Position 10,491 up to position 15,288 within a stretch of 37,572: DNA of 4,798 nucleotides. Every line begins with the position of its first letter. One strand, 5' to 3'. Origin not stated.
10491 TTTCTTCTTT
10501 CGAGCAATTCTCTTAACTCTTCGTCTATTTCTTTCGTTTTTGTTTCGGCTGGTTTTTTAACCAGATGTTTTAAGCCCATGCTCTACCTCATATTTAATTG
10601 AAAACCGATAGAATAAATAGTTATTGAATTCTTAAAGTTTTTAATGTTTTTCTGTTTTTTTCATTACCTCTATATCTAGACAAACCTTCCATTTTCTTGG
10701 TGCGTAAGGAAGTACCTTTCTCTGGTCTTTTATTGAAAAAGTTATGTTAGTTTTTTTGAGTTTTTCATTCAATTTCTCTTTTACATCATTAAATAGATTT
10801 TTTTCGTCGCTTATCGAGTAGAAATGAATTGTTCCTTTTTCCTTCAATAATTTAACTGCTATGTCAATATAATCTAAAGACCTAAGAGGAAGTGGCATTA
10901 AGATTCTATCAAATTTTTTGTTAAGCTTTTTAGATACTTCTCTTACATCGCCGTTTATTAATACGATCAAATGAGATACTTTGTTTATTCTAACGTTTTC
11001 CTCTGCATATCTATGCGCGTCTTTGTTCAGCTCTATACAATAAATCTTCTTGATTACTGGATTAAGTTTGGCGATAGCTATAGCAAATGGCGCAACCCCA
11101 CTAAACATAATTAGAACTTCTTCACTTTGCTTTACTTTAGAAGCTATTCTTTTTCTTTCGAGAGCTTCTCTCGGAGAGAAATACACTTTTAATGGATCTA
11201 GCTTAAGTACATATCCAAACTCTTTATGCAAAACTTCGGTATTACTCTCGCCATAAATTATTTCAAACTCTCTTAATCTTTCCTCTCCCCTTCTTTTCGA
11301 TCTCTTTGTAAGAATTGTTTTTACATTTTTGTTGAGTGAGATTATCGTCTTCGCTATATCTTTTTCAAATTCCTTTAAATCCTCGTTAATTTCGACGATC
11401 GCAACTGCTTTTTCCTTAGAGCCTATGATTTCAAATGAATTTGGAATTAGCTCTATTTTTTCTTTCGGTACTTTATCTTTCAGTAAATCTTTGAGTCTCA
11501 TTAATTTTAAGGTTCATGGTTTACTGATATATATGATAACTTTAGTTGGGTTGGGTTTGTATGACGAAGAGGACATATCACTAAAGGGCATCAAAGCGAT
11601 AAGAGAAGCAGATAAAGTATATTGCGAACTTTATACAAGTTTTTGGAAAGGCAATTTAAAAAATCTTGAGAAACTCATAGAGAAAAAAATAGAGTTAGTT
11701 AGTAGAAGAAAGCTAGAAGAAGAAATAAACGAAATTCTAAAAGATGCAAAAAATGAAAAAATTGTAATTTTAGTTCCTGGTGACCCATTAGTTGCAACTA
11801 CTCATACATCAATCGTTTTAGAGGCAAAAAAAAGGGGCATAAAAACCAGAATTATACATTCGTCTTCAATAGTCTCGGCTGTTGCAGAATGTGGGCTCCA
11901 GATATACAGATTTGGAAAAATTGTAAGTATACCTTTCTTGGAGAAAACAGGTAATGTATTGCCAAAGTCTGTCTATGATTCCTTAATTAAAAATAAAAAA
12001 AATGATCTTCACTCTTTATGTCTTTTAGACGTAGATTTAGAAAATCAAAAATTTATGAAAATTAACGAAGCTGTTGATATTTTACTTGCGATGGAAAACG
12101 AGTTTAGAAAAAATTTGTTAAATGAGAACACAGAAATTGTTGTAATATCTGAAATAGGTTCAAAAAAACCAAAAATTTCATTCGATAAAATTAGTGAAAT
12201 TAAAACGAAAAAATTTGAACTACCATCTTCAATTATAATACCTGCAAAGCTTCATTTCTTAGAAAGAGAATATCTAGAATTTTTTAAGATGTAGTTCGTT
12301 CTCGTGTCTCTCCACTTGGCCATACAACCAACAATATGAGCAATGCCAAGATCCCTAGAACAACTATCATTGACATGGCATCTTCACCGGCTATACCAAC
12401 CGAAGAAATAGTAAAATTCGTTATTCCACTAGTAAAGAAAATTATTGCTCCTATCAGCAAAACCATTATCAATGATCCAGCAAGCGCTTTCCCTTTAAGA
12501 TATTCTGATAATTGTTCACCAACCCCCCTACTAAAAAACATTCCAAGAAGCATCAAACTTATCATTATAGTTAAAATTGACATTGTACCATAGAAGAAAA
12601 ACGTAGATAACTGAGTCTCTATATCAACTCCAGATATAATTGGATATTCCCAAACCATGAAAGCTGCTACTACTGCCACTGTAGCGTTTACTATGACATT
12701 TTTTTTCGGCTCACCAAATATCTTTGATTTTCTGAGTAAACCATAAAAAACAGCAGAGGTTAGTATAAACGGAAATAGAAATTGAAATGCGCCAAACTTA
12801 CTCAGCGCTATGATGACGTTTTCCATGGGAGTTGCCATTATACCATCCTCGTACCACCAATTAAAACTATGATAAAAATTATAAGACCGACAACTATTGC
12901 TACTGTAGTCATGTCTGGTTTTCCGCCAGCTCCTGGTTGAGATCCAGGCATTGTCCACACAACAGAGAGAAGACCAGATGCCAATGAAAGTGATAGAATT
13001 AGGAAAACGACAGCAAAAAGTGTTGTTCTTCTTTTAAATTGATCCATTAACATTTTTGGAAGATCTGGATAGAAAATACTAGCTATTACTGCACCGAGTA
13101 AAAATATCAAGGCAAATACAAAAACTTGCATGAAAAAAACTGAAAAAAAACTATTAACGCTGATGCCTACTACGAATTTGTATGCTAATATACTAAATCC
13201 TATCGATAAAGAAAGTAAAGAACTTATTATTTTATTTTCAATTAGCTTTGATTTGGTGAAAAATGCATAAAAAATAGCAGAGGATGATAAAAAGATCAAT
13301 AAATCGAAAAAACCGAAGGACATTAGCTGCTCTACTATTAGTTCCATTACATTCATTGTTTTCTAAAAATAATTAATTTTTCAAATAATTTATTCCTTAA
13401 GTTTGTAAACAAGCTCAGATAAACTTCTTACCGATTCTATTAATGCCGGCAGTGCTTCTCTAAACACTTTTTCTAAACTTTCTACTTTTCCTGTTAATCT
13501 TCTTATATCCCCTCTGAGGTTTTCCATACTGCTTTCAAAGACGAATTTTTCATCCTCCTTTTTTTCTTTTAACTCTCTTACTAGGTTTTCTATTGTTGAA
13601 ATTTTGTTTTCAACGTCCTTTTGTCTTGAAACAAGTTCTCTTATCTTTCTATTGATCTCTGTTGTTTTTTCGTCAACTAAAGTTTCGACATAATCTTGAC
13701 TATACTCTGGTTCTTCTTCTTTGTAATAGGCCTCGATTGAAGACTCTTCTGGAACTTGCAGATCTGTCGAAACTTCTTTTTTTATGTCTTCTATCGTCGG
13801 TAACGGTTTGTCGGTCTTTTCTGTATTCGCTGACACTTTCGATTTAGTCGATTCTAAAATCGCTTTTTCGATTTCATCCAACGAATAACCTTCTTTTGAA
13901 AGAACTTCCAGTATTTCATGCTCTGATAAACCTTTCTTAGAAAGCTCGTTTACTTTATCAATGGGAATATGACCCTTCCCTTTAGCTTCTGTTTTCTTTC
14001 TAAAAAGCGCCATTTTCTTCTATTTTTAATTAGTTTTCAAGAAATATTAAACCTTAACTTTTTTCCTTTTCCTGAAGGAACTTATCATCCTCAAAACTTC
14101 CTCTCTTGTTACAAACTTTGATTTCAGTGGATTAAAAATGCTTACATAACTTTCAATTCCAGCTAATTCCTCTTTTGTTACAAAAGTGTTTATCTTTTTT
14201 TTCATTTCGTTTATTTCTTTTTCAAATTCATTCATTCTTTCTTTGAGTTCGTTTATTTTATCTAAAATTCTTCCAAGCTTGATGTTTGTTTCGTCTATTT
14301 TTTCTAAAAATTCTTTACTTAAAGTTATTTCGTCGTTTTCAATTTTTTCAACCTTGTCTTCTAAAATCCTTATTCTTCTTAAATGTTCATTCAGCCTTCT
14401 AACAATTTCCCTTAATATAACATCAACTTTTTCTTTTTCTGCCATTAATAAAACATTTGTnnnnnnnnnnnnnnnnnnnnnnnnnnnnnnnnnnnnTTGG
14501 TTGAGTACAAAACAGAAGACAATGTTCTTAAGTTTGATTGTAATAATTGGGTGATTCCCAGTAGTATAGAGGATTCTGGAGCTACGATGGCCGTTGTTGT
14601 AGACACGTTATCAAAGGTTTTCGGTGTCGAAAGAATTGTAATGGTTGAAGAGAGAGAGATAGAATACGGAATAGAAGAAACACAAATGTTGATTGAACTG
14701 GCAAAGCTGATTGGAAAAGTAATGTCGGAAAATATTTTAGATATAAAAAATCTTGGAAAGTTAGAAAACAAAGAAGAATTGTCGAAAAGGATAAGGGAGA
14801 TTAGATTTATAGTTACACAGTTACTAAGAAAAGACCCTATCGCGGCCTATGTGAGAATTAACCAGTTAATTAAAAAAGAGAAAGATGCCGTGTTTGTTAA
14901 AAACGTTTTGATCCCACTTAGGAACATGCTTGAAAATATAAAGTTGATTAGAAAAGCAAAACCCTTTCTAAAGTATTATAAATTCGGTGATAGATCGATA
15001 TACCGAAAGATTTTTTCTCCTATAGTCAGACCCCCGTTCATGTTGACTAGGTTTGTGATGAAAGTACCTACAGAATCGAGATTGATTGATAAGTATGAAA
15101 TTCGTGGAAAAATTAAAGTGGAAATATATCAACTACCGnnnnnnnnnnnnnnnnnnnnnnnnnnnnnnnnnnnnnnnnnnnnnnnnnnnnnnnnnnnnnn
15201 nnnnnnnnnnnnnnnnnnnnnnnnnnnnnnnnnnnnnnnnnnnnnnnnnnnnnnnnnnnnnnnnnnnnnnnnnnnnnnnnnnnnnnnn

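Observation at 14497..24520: Non-canonical archaeal type IV pilus-like operon: oversized ATPase, platform protein, two micro-ORFs and eight leader-bearing, mostly Cys-rich substrates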

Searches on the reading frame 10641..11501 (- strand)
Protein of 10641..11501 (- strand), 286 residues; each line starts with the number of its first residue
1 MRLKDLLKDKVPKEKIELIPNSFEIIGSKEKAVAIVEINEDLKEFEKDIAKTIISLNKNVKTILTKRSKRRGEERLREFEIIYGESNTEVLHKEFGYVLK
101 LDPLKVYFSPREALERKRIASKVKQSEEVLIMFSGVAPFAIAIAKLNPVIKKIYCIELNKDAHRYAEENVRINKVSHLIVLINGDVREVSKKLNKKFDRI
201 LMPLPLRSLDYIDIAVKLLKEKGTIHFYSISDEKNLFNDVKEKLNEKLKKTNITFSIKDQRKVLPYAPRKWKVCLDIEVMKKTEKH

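Call 10: search_protein_families(library=pfam, max_evalue=0.01, proteins=[window:10641-11501:-])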
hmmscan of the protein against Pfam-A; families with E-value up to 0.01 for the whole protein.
window:10641-11501:- (286 aa): 9 families
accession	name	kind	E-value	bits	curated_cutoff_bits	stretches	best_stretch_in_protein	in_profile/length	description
PF02475.24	TRM5-TYW2_MTfase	-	4.7e-45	153.9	28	1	91-253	2-161/164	TRM5/TYW2 methyltransferase domain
PF25133.1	TYW2_N_2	-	4.6e-18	65.5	27.7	1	3-86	1-78/79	TYW2 N-terminal domain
PF09445.16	Methyltransf_15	-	3.4e-06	27.2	22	1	129-214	4-89/165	RNA cap guanine-N2 methyltransferase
PF06325.19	PrmA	-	3.4e-05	23.9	22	1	121-249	157-278/296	Ribosomal protein L11 methyltransferase (PrmA)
PF05175.20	MTS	-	9.1e-05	22.6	23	1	125-211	31-113/170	Methyltransferase small domain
PF01189.24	Methyltr_RsmB-F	-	0.00018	21.7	27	1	143-229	26-114/199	16S rRNA methyltransferase RsmB/F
PF13847.12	Methyltransf_31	-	0.00094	19.3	27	1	129-251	7-130/145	Methyltransferase domain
PF02005.22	TRM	-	0.0012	18.6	27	1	127-225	51-149/376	N2,N2-dimethylguanosine tRNA methyltransferase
PF03602.21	Cons_hypoth95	-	0.0016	18.6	24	1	126-226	42-143/182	Conserved hypothetical protein 95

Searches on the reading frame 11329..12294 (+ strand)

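Call 10: search_protein_families(library=pfam, max_evalue=0.01, proteins=[window:11329-12294:+])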
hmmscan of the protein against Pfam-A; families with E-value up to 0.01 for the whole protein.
window:11329-12294:+ (321 aa): 2 families
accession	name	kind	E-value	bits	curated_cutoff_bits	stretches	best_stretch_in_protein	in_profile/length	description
PF00590.25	TP_methylase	-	7.3e-21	75.5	27.8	1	69-291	1-211/212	Tetrapyrrole (Corrin/Porphyrin) Methylases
PF23992.1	Pam3_gp32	-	0.0069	16.7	27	0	114-172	33-90/108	Phage Pam3 gp32-like protein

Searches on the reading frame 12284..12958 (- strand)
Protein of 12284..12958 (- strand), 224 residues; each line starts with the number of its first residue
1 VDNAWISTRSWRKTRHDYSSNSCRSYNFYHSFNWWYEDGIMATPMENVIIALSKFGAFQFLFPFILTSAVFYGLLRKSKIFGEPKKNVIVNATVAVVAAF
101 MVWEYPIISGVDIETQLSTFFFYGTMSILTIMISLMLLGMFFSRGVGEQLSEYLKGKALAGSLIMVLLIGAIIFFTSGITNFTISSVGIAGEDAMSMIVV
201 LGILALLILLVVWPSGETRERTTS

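Call 10: search_protein_families(library=pfam, max_evalue=0.01, proteins=[window:12284-12958:-])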
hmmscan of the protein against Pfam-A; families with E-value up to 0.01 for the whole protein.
window:12284-12958:- (224 aa): 0 families

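Call 77: search_protein_families(library=ncbifam, max_evalue=0.1, proteins=[window:12284-12835:-])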
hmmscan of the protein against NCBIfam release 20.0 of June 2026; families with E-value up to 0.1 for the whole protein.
window:12284-12835:- (183 aa): 1 family
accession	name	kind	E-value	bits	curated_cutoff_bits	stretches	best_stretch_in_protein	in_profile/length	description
NF058601.1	ActlTfSucTMsmeg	equivalog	0.047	12.1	1275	1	52-85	42-75/723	acetyltransferase SucT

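Call 87: find_homologous_proteins(query=window:12284-12835:-, max_evalue=0.001)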
Query window:12284-12835:- (183 aa): 155 proteins with E <= 0.001 among 731 candidates; the best 120 are listed.
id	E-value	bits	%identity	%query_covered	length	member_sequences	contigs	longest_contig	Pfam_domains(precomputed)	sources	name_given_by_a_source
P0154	6.8e-106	369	100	100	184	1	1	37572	-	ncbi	-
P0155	6.9e-57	210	60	100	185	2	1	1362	-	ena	-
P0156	2.2e-46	176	57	81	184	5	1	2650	-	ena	-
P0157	2.2e-45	172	53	97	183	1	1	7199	-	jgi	-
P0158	3.6e-45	172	51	97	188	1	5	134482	-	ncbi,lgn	-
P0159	6.6e-45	171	51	98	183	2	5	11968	-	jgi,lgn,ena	-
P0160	1.5e-44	170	55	93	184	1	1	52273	-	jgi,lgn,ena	-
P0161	4.1e-44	168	54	93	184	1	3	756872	-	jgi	jgi:hypothetical protein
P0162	4.8e-44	168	54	93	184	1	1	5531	-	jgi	jgi:hypothetical protein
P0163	7.8e-44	167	54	93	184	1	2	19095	-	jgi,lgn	jgi:hypothetical protein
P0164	2.1e-43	166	50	98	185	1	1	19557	-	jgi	jgi:hypothetical protein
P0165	6.7e-43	164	49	97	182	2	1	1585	-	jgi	jgi:uncharacterized membrane protein YjfL (UPF0719 family)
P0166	9.0e-43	164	49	97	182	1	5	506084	-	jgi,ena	jgi:uncharacterized membrane protein YjfL (UPF0719 family)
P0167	1.5e-42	163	53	83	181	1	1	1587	-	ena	-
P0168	1.9e-42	163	52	95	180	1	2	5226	PF03994.21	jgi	jgi:uncharacterized membrane protein YjfL (UPF0719 family)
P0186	3.7e-40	155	49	92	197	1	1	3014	PF03994.21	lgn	-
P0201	8.3e-39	151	46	96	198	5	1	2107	PF03994.21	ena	-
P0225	1.5e-37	147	47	95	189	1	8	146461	PF03994.21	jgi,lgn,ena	-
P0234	1.0e-36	144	52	72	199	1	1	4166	PF03994.21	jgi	-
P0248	2.2e-35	140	46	92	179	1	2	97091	PF03994.21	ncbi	ncbi:MAG: hypothetical protein QXO84_00105 [Candidatus Aenigmatarchaeota archaeon]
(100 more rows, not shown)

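Call 89: search_protein_families(library=pfam, alignment_id=A4, max_evalue=0.01)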
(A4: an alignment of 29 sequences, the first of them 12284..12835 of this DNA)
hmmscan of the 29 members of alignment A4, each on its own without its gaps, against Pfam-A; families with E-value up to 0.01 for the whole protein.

A. member 1, window:12284-12835:- (183 aa): 0 families

B. families by the number of members that match (of 29 scanned): 2 families
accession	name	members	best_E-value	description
PF16212.11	PhoLip_ATPase_C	1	8.6e-05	Phospholipid-translocating P-type ATPase C-terminal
PF01757.29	Acyl_transf_3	1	0.0017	Acyltransferase domain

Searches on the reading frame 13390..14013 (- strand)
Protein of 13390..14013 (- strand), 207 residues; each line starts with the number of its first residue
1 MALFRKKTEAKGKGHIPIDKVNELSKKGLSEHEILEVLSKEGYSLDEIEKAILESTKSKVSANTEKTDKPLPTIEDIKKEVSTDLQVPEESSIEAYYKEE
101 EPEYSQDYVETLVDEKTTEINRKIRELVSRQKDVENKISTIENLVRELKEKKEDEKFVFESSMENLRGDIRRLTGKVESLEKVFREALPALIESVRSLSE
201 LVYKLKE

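Call 10: search_protein_families(library=pfam, max_evalue=0.01, proteins=[window:13390-14013:-])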
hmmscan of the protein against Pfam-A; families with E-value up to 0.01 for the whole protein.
window:13390-14013:- (207 aa): 1 family
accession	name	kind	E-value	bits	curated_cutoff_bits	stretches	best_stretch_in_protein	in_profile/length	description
PF08702.15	Fib_alpha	-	0.0021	18.7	29.9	1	110-200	30-116/143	Fibrinogen alpha/beta chain family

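Call 62: search_protein_families(library=pfam, alignment_id=A5, max_evalue=0.05)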
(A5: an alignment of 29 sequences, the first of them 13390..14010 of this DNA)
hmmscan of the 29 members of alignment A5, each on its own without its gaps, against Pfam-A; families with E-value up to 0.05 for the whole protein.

A. member 1, window:13390-14010:- (206 aa): 3 families
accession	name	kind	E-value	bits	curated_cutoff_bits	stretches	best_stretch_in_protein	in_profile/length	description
PF08702.15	Fib_alpha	-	0.002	18.7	29.9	1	109-199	30-116/143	Fibrinogen alpha/beta chain family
PF10046.14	BLOC1_2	-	0.022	15.6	33.4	0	159-204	40-84/96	Biogenesis of lysosome-related organelles complex-1 subunit 2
PF19165.5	DUF5847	-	0.034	13.5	27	1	44-185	179-313/409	Family of unknown function (DUF5847)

B. families by the number of members that match (of 29 scanned): 164 families (the first 25 are shown)
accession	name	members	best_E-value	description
PF21982.2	RecX_HTH1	12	0.00041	RecX, first three-helix domain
PF23991.1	DUF7310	11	9.7e-05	Coiled-coil region of unknown function (DUF7310)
PF04513.17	Baculo_PEP_C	11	0.00073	Baculovirus polyhedron envelope protein, PEP, C terminus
PF05377.16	FlaC_arch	9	0.00025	Flagella accessory protein C (FlaC)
PF10046.14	BLOC1_2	9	0.0028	Biogenesis of lysosome-related organelles complex-1 subunit 2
PF02403.27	Seryl_tRNA_N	8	4.5e-05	Seryl-tRNA synthetase N-terminal domain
PF05531.17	NPV_P10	7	0.0027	Nucleopolyhedrovirus P10 protein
PF06419.17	COG6_N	7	0.0033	Conserved oligomeric complex COG6, N-terminal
PF04740.18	LXG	6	9.3e-05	LXG domain of WXG superfamily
PF24625.1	DUF7626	6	0.00025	Domain of unknown function (DUF7626)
PF06009.19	Laminin_II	6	0.0011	Laminin Domain II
PF11932.13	DUF3450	6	0.0018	Protein of unknown function (DUF3450)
PF01519.22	DUF16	5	0.00096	Protein of unknown function DUF16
PF04108.17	ATG17_like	5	0.0012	Autophagy protein ATG17-like domain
PF09288.16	UBA_3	5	0.0013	Fungal ubiquitin-associated domain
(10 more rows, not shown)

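Call 77: search_protein_families(library=ncbifam, max_evalue=0.1, proteins=[window:13390-14010:-])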
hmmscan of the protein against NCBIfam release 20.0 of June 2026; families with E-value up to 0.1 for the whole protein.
window:13390-14010:- (206 aa): 2 families
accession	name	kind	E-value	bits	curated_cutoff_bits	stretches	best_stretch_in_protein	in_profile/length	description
NF045487.1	ASRP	equivalog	0.014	14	300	1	49-187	141-480/593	archaea-specific SMC-related protein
NF052660.1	PopZ_fam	subfamily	0.016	16.5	125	1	48-147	48-137/167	PopZ family protein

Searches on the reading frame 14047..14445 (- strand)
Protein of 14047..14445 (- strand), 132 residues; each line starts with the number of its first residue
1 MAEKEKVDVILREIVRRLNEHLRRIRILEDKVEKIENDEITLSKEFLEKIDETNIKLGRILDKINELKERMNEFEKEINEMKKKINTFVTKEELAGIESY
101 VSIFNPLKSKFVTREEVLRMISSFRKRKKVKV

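Call 10: search_protein_families(library=pfam, max_evalue=0.01, proteins=[window:14047-14445:-])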
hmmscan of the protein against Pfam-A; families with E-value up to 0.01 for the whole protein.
window:14047-14445:- (132 aa): 4 families
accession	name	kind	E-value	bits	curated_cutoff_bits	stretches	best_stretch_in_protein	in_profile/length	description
PF06419.17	COG6_N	-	0.00035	21.1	27.4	1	34-91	19-76/114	Conserved oligomeric complex COG6, N-terminal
PF01496.24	V_ATPase_I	-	0.0012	17.3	30.7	1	14-93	28-107/815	V-type ATPase 116kDa subunit family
PF04136.21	COG3_N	-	0.0019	18.6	27.9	1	42-108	12-76/147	Conserved oligomeric Golgi complex subunit 3, N-terminal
PF01525.21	Rota_NS26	-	0.0061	16.7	25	1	59-113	137-191/245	Rotavirus NS26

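Call 77: search_protein_families(library=ncbifam, max_evalue=0.1, proteins=[window:14047-14442:-])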
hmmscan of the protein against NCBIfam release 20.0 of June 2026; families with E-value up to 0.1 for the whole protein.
window:14047-14442:- (131 aa): 21 families
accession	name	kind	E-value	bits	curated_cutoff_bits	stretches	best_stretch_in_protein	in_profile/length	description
NF047515.1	SpiroCoCo_C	equivalog_domain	6.8e-05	22.2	125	1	15-92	128-204/313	SpiroCoCo family coiled-coil protein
NF045487.1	ASRP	equivalog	0.00087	18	300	1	3-91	357-443/593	archaea-specific SMC-related protein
TIGR02169.1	SMC_prok_A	equivalog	0.0024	15.6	729.4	1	2-87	253-335/1165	chromosome segregation protein SMC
NF003034.1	PRK03918.1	equivalog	0.0025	15.8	700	1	9-115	201-307/878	DNA double-strand break repair ATPase Rad50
NF033542.1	transpos_IS110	equivalog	0.004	16.3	140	1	13-85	133-215/343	IS110 family RNA-guided transposase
TIGR04527.1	mycoplas_twoTM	subfamily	0.0057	16.4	125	1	3-116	70-179/248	MG_279/MG_280 family protein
NF041034.1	Rad50_Sulf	equivalog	0.0058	14.5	1000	1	3-118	303-412/872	DNA double-strand break repair ATPase Rad50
NF038218.1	IcmG_DotF_IVB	equivalog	0.0078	15.9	200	1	26-87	121-178/266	type IVB secretion system protein IcmG/DotF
NF041244.1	IglI_fam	subfamily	0.0086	16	100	1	8-90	80-159/290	type VI secretion system protein IglI family protein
NF047362.1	CT392_fam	equivalog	0.013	14.4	160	1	42-97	94-150/383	CT392 family protein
NF045995.1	MAG0865_DivIVA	hypoth_equivalog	0.015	15.5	55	1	49-86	22-59/69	MAG0865 family DivIVA-related protein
NF004427.0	PRK05771.1-1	equivalog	0.017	13.9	942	1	13-112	88-182/668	V-type ATP synthase subunit I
TIGR02894.1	DNA_bind_RsfA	subfamily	0.024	14.8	126.45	1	33-103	74-145/161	RsfA family transcriptional regulator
NF035934.1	ESAT6_2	subfamily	0.029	14.6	100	1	51-123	2-74/96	pore-forming ESAT-6 family protein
TIGR04211.1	SH3_and_anchor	equivalog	0.03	13.9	65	1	7-90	65-147/198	TIGR04211 family SH3 domain-containing protein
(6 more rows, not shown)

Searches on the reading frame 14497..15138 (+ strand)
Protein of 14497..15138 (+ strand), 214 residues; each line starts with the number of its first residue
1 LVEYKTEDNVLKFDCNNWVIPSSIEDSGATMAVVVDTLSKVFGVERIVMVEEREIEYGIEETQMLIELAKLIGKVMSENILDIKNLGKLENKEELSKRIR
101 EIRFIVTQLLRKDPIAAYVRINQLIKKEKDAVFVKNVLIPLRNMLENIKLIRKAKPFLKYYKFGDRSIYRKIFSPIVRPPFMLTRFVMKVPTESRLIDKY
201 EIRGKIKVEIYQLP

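Call 48: predict_structure(alignment_id=A2)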
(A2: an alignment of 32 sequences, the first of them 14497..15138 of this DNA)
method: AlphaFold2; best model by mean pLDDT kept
length: 214 residues; sequences in the alignment: 32
mean_pLDDT: 90.3   pTM: 0.79
mean pLDDT of the five models: 90.3, 89.2, 88.6, 88.2, 78.8
residues with pLDDT >= 90: 145; 70-90: 58; 50-70: 11; < 50: 0
segments of 3 or more residues with pLDDT < 50: none
pLDDT, mean of each block of 10 residues (from residue 1): 89 92 95 96 95 92 97 86 78 87 93 97 94 93 97 96 94 88 68 88 86 80
secondary structure, 60 per line:
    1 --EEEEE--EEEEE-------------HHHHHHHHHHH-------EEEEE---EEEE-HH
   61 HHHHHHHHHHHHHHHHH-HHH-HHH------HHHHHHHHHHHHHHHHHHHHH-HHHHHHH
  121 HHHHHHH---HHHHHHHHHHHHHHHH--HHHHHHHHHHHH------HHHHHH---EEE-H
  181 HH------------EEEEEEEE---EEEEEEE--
elements in order: E3-7 E10-14 H28-38 E46-50 E54-57 H59-77 H92-112 H114-127 H131-146 H149-160 H167-172 E176-178 E195-202 E206-212

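Call 51: fold_search(model_id=the predicted structure, library=pdb)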
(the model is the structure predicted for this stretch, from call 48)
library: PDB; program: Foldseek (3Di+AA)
matches with E <= 10: 166; with E <= 0.001: 0
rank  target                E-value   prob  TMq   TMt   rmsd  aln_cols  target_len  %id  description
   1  2iex_B                2.5e-01  0.12  0.17  0.15  18.0       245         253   10  Crystal structure of dihydroxynapthoic acid synthetase (GK2873) from Geobacillus kaustophilus HTA426 (released 2007-10-02)
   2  2vre_B                3.0e-01  0.20  0.18  0.15  13.2       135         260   13  crystal structure of human peroxisomal delta3,5,delta2,4-dienoyl coa isomerase (released 2008-04-15)
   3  5xt3_A                4.1e-01  0.23  0.17  0.12  16.0       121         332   16  The catalytic domain of GdpP with c-di-GMP (released 2018-01-31)
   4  8soy_A                4.8e-01  0.21  0.17  0.15  12.0        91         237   14  Cryo-EM structure of Enoyl-CoA hydratase from Mycobacterium smegmatis (released 2023-05-10)
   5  2vre_C                6.0e-01  0.13  0.18  0.15  11.7       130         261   14  crystal structure of human peroxisomal delta3,5,delta2,4-dienoyl coa isomerase (released 2008-04-15)
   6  5xsi_A                7.1e-01  0.16  0.17  0.12  16.0       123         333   17  The catalytic domain of GdpP (released 2018-01-31)
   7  5xsp_B                7.1e-01  0.15  0.18  0.12  15.9       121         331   16  The catalytic domain of GdpP with 5'-pApA (released 2018-01-31)
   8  6lqo_A                7.1e-01  0.05  0.13  0.11  15.6       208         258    9  EBV tegument protein BBRF2/BSRF1 complex (released 2020-10-07)
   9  6lqo_B                8.8e-01  0.04  0.12  0.11  16.3       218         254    9  EBV tegument protein BBRF2/BSRF1 complex (released 2020-10-07)
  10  6lqn                  9.3e-01  0.03  0.12  0.10  15.9       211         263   11  EBV tegument protein BBRF2 (released 2020-10-07)
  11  3pea_F                9.8e-01  0.08  0.19  0.16  18.6       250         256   12  Crystal structure of enoyl-CoA hydratase from Bacillus anthracis str. 'Ames Ancestor' (released 2010-11-03)
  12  2ppy_B                9.8e-01  0.07  0.17  0.14  16.3       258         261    8  Crystal structure of Enoyl-CoA hydrates (gk_1992) from Geobacillus Kaustophilus HTA426 (released 2008-05-06)
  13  6lqo_F                9.8e-01  0.04  0.13  0.12  15.9       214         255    9  EBV tegument protein BBRF2/BSRF1 complex (released 2020-10-07)
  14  3qxz_B                1.4e+00  0.41  0.16  0.14   5.4        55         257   16  Crystal structure of a probable enoyl-CoA hydratase/isomerase from Mycobacterium abscessus (released 2011-03-16)
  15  6lqo_D                1.4e+00  0.04  0.15  0.13  15.2       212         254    7  EBV tegument protein BBRF2/BSRF1 complex (released 2020-10-07)
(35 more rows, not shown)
